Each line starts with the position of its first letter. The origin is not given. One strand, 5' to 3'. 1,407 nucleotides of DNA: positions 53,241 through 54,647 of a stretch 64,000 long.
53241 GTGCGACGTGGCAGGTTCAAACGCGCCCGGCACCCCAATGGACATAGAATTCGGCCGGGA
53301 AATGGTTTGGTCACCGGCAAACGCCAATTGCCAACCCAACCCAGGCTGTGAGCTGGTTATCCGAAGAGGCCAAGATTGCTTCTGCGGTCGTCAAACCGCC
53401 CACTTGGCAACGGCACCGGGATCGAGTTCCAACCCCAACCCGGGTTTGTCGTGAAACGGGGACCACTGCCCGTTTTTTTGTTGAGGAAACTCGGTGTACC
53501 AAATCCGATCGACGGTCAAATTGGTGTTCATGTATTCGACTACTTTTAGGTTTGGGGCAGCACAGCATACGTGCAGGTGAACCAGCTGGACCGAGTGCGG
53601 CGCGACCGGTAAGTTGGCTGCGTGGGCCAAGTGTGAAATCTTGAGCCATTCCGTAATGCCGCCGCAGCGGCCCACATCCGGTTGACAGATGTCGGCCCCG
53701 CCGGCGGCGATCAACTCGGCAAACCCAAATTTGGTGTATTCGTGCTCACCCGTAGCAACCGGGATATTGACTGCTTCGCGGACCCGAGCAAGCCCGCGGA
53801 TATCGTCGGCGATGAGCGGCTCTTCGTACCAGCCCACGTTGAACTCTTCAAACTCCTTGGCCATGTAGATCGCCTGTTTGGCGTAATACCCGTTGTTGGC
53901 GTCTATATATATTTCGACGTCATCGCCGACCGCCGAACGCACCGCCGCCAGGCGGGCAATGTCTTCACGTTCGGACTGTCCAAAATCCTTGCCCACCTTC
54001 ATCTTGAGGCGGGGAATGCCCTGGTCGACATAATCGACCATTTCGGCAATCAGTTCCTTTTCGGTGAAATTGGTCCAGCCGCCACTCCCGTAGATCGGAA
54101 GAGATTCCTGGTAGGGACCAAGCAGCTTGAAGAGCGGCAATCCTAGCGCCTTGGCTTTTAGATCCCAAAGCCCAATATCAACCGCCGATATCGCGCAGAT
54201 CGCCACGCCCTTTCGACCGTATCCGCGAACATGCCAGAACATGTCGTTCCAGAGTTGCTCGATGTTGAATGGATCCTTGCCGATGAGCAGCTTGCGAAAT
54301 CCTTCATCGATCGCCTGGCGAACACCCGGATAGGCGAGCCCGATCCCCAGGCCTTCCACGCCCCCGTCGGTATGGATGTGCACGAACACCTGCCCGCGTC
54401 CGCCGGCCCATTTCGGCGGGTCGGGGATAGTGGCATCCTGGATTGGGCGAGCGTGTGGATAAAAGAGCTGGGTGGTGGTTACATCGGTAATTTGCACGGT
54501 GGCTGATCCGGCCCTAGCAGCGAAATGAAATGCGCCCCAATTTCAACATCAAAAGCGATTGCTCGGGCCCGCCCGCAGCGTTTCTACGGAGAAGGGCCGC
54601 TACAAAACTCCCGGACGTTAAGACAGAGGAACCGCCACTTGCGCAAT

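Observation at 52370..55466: AstE/AspA hydrolase, MR/MLE enolase-superfamily enzyme, AstE/AspA hydrolase three-gene array: candidate N-acyl-amino-acid racemisation/deacylation pathway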

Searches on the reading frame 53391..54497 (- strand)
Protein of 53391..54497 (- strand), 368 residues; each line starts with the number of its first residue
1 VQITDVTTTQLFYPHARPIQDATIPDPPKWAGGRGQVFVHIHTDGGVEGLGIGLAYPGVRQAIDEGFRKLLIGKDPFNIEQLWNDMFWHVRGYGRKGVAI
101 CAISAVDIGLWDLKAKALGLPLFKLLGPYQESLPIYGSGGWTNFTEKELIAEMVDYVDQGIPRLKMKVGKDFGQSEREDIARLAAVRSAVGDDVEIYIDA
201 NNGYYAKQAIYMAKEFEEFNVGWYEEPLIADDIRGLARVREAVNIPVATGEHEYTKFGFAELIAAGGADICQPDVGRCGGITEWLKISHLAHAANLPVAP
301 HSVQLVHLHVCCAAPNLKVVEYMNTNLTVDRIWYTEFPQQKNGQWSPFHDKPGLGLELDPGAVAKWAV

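Call 3: search_protein_families(library=pfam, proteins=[window:53391-54497:-], max_evalue=0.01)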
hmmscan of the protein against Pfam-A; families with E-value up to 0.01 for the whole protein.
window:53391-54497:- (368 aa): 2 families
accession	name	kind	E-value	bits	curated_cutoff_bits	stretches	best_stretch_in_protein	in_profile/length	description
PF13378.12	MR_MLE_C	-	2.8e-65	220.5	29.4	1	149-360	2-217/219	Enolase C-terminal domain-like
PF02746.21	MR_MLE_N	-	7.1e-18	65.4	22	1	37-127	29-117/117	Mandelate racemase / muconate lactonizing enzyme, N-terminal domain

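Call 4: search_protein_families(library=ncbifam, proteins=[window:53391-54497:-], max_evalue=0.01)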
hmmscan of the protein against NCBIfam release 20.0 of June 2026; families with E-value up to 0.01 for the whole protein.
window:53391-54497:- (368 aa): 16 families
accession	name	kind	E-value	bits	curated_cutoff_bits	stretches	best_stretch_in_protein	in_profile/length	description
NF047820.1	TalGalacDh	equivalog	1.5e-68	231.4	500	1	3-362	4-360/371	L-talarate/galactarate dehydratase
NF040866.1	AraD_Arch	equivalog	1e-59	202.5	650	1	37-366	35-369/372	arabinonate dehydratase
NF010624.0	PRK14017.1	equivalog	9.9e-48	163.1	311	1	37-365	16-359/382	galactonate dehydratase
NF011968.0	PRK15440.1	equivalog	3.8e-45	154.5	393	1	35-361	58-386/395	L-rhamnonate dehydratase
NF040790.2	glucon_galact_dh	equivalog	1.7e-42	145.6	750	1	37-342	26-335/390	bifunctional D-gluconate/D-galactonate dehydratase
NF043051.1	ManoateDhtManD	equivalog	2.8e-38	131.8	550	2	183-366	195-383/403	D-mannonate dehydratase ManD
NF011654.0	PRK15072.1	subfamily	1.6e-35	122.8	430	2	32-167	13-149/404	D-galactonate dehydratase family protein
TIGR02534.1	mucon_cyclo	subfamily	1e-25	90.6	334.95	1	37-366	30-365/368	muconate/chloromuconate family cycloisomerase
NF041118.1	A_G_epim_Thtga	equivalog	1.8e-20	73.3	500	1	104-296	99-285/341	L-Ala-D/L-Glu epimerase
NF043002.1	HProlDhtase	equivalog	5.4e-18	65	500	1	39-356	36-352/366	cis-3-hydroxy-L-proline dehydratase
NF042940.1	racemase_DgcA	equivalog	5.9e-15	55.3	400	1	101-297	83-265/323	N-acetyl-D-Glu racemase DgcA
NF002782.0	PRK02901.1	equivalog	5.5e-14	51.9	288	1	153-290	96-231/328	o-succinylbenzoate synthase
TIGR01928.1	menC_lowGC_arch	equivalog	2.2e-12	46.7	200.65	1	102-293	91-273/325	o-succinylbenzoate synthase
NF011708.0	PRK15129.1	equivalog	6.9e-07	28.6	343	1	101-296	86-269/321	L-Ala-D/L-Glu epimerase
TIGR01927.1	menC_gam_Gplu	equivalog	0.00039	19.8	130.55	1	158-269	122-231/307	o-succinylbenzoate synthase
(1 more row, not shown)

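Call 6: search_solved_structures(query=window:53391-54497:-, max_evalue=1e-10, show_alignments=2)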
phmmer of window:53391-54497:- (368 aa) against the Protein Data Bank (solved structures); distinct sequences matched with E-value up to 1e-10: 139 (the best 60 are shown).
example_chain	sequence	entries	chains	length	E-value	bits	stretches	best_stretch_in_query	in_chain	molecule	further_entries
3cyj_A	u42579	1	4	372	1.3e-61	211.9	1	36-367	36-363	Mandelate racemase/muconate lactonizing enzyme-like protein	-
2pp0_A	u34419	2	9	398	4.5e-56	193.6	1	9-324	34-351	L-talarate/Galactarate Dehydratase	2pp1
5xd7_A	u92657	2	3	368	6.5e-56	193.1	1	59-366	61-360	3,6-anhydro-alpha-L-galactonate cycloisomerase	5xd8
2og9_A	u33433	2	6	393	2.9e-55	191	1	3-366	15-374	Mandelate racemase/muconate lactonizing enzyme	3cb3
2pp3_A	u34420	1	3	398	3.1e-55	190.9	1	9-324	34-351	L-talarate/galactarate dehydratase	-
5xd9_A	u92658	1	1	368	6e-55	189.9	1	59-366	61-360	3,6-anhydro-alpha-L-galactonate cycloisomerase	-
3sqs_A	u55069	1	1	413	2e-54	188.2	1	40-359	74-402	mandelate racemase/muconate lactonizing protein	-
3ssz_A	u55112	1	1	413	1.8e-53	185.1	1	40-359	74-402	Mandelate racemase/muconate lactonizing enzyme, N-terminal domain protein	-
3sjn_A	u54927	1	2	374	6.4e-53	183.3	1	30-367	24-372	Mandelate racemase/muconate lactonizing protein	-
5olc_A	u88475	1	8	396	2.9e-52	181.1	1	38-302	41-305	Galactonate dehydratase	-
3stp_A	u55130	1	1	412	3e-52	181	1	40-358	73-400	Galactonate dehydratase, putative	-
3ozm_A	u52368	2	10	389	3.3e-51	177.6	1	34-364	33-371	Putative mandelate racemase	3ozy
3h12_A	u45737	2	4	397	3.5e-51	177.5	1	34-364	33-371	mandelate racemase | Putative mandelate racemase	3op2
3tj4_A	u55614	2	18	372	7e-48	166.7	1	7-323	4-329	Mandelate racemase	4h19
4ggb_A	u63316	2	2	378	1.1e-46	162.7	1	33-302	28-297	Putative uncharacterized protein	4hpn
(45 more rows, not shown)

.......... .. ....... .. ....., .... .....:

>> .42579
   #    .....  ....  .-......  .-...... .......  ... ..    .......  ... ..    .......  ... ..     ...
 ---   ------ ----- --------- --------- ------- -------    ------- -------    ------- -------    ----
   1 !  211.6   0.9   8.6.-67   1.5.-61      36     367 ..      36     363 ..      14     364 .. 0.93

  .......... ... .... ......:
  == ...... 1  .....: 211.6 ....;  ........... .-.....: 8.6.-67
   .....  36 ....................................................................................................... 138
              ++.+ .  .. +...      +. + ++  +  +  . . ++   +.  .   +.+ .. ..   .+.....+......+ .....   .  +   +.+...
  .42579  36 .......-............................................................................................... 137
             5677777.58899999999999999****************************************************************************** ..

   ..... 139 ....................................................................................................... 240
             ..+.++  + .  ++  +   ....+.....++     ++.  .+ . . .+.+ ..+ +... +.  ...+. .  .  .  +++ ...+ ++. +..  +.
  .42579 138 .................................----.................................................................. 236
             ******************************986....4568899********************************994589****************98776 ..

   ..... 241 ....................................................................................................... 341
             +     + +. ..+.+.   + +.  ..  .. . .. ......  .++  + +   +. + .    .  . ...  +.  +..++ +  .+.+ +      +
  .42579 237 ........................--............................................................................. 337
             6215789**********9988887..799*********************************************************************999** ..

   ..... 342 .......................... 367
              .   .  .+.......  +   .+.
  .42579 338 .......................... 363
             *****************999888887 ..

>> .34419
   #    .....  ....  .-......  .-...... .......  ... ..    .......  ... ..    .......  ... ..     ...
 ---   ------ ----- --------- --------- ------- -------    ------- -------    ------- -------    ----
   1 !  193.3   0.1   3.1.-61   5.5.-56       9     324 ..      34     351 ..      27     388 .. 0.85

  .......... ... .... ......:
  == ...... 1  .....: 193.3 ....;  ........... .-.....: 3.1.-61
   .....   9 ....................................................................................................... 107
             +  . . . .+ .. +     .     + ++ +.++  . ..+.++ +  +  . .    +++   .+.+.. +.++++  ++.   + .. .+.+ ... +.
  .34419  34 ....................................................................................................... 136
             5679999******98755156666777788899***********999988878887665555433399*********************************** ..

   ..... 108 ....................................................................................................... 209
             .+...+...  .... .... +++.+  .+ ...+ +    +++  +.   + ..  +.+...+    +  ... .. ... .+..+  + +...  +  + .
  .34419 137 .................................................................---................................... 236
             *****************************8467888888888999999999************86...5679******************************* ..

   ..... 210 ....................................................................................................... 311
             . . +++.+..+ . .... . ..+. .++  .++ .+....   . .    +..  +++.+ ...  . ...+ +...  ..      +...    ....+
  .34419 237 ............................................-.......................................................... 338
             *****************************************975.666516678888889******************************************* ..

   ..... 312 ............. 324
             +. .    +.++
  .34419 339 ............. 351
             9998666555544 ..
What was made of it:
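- On Enolase superfamily, mandelate-racemase (MR) subgroup: D199, E225 and E251 align with D226, E252 and E278 of TalrD/GalrD (call 6).
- On NSAR/OSBS and dipeptide epimerases (MLE subgroup): Asp274 occupies the strand-6 position and Glu251 is the third ligand (call 6).
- The best PDB sequence hits are 3cyj, TalrD/GalrD and 3,6-anhydro-L-galactonate cycloisomerase (call 6).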

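Call 16: find_homologous_proteins(query=window:53391-54497:-, max_evalue=1e-30)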
Query window:53391-54497:- (368 aa): 3764 proteins with E <= 1e-30 among 8000 candidates; the best 120 are listed.
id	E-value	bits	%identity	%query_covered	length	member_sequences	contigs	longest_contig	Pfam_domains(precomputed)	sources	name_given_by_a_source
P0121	9.2e-224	761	86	100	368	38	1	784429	PF13378.13,PF02746.22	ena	-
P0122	2.9e-216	736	83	100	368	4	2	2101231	PF13378.13,PF02746.22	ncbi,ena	-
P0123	1.3e-203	694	77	100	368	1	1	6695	PF13378.13,PF02746.22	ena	-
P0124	7.4e-203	692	77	100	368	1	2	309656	PF13378.13,PF02746.22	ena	-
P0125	7.8e-203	692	78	100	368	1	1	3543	PF13378.13,PF02746.22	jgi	jgi:L-alanine-DL-glutamate epimerase-like enolase superfamily enzyme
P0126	1.8e-202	691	78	100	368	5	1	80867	PF13378.13,PF02746.22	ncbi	-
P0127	2.2e-201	687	78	100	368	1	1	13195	PF13378.13,PF02746.22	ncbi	-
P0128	4.1e-201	686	77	100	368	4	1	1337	PF13378.13,PF02746.22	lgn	-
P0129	1.1e-200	685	77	100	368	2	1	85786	PF13378.13,PF02746.22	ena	-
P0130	1.2e-200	685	78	100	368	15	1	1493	PF13378.13,PF02746.22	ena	-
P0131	1.4e-200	684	77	100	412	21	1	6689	PF13378.13,PF02746.22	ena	-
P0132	7.6e-200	682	78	100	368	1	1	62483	PF13378.13,PF02746.22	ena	-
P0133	4.6e-199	679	77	100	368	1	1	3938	PF13378.13,PF02746.22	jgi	jgi:L-alanine-DL-glutamate epimerase-like enolase superfamily enzyme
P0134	7.6e-199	679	76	100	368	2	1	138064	PF13378.13,PF02746.22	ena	-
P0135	1.2e-197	675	74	100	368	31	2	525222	PF13378.13,PF02746.22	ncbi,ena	-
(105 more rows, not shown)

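Call 17: find_related_loci(query=window:53391-54497:-, collection=metagenome_contigs, flank=8000)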
Query window:53391-54497:- (368 aa) in metagenome_contigs; peptide patterns used: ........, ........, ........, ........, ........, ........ (x = any residue, [..] = any of these).
137 stretches matched a pattern; 109 encode a relative of the query (tblastn E <= 1e-3); the best 80 are kept; 80 distinct loci.
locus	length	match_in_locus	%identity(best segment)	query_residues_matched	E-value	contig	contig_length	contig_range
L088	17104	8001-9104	80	1-368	0e+0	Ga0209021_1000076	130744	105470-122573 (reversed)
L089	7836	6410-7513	78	1-368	0e+0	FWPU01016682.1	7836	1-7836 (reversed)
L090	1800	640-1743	77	1-368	0e+0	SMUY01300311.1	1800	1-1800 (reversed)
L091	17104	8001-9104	77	1-368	0e+0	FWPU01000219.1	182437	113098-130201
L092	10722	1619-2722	77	1-368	0e+0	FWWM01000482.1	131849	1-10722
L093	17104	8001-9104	73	1-368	0e+0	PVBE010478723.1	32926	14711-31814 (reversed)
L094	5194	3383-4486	73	1-368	0e+0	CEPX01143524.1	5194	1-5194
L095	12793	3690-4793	73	1-368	0e+0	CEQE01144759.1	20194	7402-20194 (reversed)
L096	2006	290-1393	73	1-368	0e+0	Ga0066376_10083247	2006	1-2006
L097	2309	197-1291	73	1-368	0e+0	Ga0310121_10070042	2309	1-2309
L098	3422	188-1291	72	1-368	0e+0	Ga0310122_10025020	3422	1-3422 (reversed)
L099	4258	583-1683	69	1-368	0e+0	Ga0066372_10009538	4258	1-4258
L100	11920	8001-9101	69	1-368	1e-177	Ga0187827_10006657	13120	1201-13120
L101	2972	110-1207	68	1-368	0e+0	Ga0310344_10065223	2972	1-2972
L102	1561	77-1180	69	1-368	0e+0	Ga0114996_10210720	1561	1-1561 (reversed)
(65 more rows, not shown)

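Call 23: search_protein_families(library=ncbifam, proteins=[L093:6924-7955:+], max_evalue=1e-10)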
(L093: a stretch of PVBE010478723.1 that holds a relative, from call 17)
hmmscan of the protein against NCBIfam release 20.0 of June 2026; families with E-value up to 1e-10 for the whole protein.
L093:6924-7955:+ (343 aa): 8 families
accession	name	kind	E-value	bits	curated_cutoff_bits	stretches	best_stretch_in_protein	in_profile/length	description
NF011968.0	PRK15440.1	equivalog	1.3e-67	228.4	393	1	2-329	60-385/395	L-rhamnonate dehydratase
NF010624.0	PRK14017.1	equivalog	2.3e-59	201.4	311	1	2-335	16-360/382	galactonate dehydratase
NF040866.1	AraD_Arch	equivalog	6.1e-49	167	650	1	25-336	62-370/372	arabinonate dehydratase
NF040790.2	glucon_galact_dh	equivalog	5.5e-45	153.8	750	1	35-337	62-371/390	bifunctional D-gluconate/D-galactonate dehydratase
NF043051.1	ManoateDhtManD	equivalog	2.3e-42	145.2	550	2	2-129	18-147/403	D-mannonate dehydratase ManD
NF011654.0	PRK15072.1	subfamily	2e-38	132.3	430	2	2-129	18-147/404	D-galactonate dehydratase family protein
NF047820.1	TalGalacDh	equivalog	2.6e-37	128.6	500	1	2-330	39-359/371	L-talarate/galactarate dehydratase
TIGR02534.1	mucon_cyclo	subfamily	4.1e-22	78.7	334.95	1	25-334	64-364/368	muconate/chloromuconate family cycloisomerase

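Call 70: predict_structure(alignment_id=A3)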
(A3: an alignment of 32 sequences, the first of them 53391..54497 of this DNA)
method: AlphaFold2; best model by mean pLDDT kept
length: 368 residues; sequences in the alignment: 32
mean_pLDDT: 83.7   pTM: 0.84
mean pLDDT of the five models: 83.7, 81.7, 78.6, 75.1, 74.8
residues with pLDDT >= 90: 158; 70-90: 160; 50-70: 34; < 50: 16
segments of 3 or more residues with pLDDT < 50: 301-316
pLDDT, mean of each block of 10 residues (from residue 1): 97 86 72 90 97 87 93 96 90 69 90 94 73 81 89 94 88 83 96 93 87 94 87 89 89 72 83 66 79 74 42 48 79 86 80 91 96
secondary structure, 60 per line:
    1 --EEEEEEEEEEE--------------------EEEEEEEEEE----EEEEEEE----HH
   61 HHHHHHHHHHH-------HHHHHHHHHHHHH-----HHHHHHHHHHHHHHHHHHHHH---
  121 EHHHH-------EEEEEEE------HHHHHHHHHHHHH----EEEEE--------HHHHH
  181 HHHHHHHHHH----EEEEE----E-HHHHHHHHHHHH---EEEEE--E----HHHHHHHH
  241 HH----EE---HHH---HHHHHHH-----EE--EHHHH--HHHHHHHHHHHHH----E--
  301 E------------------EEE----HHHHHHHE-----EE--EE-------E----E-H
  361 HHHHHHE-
elements in order: E3-13 E34-43 E48-54 H59-71 H79-91 H97-117 H122-125 E133-139 H146-158 E163-167 H176-190 E195-199 H206-217 E221-225 H233-242 H258-264 H275-278 H281-293 E320-322 H327-333 H360-366
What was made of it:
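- The clade-specific substitutions in E were not mapped onto the pocket, and the model is poor at residues 301-316 (call 70).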

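Call 72: fold_search(model_id=the predicted structure, library=pdb)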
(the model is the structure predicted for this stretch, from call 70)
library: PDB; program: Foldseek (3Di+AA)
matches with E <= 10: 1750; with E <= 0.001: 766
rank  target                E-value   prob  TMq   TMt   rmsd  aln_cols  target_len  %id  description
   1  5xd7                  4.8e-35  1.00  0.83  0.85   3.4       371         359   30  Crystal structure analysis of 3,6-anhydro-L-galactonate cycloisomerase (released 2017-09-27)
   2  3cyj_A                2.8e-34  1.00  0.84  0.85   3.4       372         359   33  Crystal structure of a mandelate racemase/muconate lactonizing enzyme-like protein from Rubrobacter xylanophilus (released 2008-05-06)
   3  5xd8_A                6.9e-34  1.00  0.81  0.84   3.4       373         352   30  Crystal structure analysis of 3,6-anhydro-L-galactonate cycloisomerase (released 2017-09-27)
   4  5xd8_B                1.4e-33  1.00  0.83  0.83   3.4       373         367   31  Crystal structure analysis of 3,6-anhydro-L-galactonate cycloisomerase (released 2017-09-27)
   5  3cb3_C                2.2e-33  1.00  0.79  0.81   3.4       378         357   33  Crystal structure of L-Talarate dehydratase from Polaromonas sp. JS666 complexed with Mg and L-glucarate (released 2008-03-04)
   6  2ovl_A                2.3e-33  1.00  0.82  0.84   3.6       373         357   31  Crystal structure of a racemase from Streptomyces coelicolor A3(2) (released 2007-03-20)
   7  3cb3_B                2.8e-33  1.00  0.80  0.82   3.4       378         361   34  Crystal structure of L-Talarate dehydratase from Polaromonas sp. JS666 complexed with Mg and L-glucarate (released 2008-03-04)
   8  2og9_A                3.6e-33  1.00  0.81  0.82   3.6       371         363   34  Crystal Structure of mandelate racemase/muconate lactonizing enzyme from Polaromonas sp. JS666 (released 2007-02-27)
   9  5xd9                  3.8e-33  1.00  0.81  0.83   3.9       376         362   30  Crystal structure analysis of 3,6-anhydro-L-galactonate cycloisomerase (released 2017-09-27)
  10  3cb3_A                4.3e-33  1.00  0.83  0.82   3.6       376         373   35  Crystal structure of L-Talarate dehydratase from Polaromonas sp. JS666 complexed with Mg and L-glucarate (released 2008-03-04)
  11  2pp3_A                4.5e-33  1.00  0.82  0.77   4.0       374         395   34  Crystal structure of L-talarate/galactarate dehydratase mutant K197A liganded with Mg and L-glucarate (released 2007-08-07)
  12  2pp1_C                4.8e-33  1.00  0.82  0.77   4.0       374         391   34  Crystal structure of L-talarate/galactarate dehydratase from Salmonella typhimurium LT2 liganded with Mg and L-lyxaroh (released 2007-08-07)
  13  2pp0_A                7.4e-33  1.00  0.82  0.77   4.0       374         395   34  Crystal structure of L-talarate/galactarate dehydratase from Salmonella typhimurium LT2 (released 2007-08-07)
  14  3stp                  1.7e-32  1.00  0.79  0.75   4.9       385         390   30  Crystal structure of a putative galactonate dehydratase (released 2011-08-17)
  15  3cb3_D                2.0e-32  1.00  0.80  0.82   3.5       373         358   34  Crystal structure of L-Talarate dehydratase from Polaromonas sp. JS666 complexed with Mg and L-glucarate (released 2008-03-04)
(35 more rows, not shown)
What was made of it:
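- On Enolase superfamily, mandelate-racemase (MR) subgroup: AF2 model TM 0.79-0.86 to MR-subgroup structures (calls 70, 72).
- Closest known: L-talarate/galactarate dehydratase. Same: The catalytic pattern is identical: K-x-K, Asp/Glu/Glu metal ligands and an Asp-His dyad (calls 6, 72).
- The top 50 fold hits are all of that type (call 72).
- Tried and rejected: I considered and rejected E as NSAR, OSBS, Ala-Glu epimerase or muconate cycloisomerase (calls 4, 6, 72).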
